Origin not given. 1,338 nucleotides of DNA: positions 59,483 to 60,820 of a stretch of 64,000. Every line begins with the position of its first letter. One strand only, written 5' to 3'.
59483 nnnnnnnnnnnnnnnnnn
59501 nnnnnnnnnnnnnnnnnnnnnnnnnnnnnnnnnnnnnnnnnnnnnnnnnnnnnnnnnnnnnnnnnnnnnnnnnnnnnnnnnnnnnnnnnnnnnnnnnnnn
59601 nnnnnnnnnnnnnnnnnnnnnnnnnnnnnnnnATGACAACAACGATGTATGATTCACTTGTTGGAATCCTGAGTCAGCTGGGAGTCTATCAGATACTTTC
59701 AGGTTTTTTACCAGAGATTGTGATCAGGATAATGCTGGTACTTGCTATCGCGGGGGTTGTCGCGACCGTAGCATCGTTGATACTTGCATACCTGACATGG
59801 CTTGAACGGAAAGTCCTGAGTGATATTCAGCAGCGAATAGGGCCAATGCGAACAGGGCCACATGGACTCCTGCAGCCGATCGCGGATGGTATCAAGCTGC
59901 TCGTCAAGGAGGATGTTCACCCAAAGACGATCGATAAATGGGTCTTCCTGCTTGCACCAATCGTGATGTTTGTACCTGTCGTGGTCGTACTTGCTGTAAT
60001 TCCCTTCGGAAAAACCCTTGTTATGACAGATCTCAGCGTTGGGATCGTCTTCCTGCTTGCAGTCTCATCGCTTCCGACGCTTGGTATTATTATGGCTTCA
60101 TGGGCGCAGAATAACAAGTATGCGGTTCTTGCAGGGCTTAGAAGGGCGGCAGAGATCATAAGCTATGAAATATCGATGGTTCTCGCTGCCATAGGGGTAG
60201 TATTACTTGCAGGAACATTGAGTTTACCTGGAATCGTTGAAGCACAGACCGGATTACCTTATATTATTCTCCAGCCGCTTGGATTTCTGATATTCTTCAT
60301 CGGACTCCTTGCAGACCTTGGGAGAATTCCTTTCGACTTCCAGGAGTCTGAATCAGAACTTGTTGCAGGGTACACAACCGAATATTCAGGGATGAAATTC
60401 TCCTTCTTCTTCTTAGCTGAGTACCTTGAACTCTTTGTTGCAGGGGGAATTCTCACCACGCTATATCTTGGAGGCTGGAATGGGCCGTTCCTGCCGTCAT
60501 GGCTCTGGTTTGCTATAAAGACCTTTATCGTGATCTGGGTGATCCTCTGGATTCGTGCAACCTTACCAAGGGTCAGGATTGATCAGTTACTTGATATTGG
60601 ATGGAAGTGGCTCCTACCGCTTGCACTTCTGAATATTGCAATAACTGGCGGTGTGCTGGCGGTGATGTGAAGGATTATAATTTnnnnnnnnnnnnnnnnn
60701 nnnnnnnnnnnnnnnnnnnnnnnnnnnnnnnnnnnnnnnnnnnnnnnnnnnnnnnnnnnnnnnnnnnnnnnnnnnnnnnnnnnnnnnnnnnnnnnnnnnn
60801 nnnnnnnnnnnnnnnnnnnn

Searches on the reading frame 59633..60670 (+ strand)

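Call 76: search_protein_families(library=pfam, proteins=[window:59633-60670:+], max_evalue=0.001)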
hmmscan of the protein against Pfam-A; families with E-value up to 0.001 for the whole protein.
window:59633-60670:+ (345 aa): 1 family
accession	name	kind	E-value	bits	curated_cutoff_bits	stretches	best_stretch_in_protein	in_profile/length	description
PF00146.26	NADHdh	-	4.1e-117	391.3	27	1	42-338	5-297/298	NADH dehydrogenase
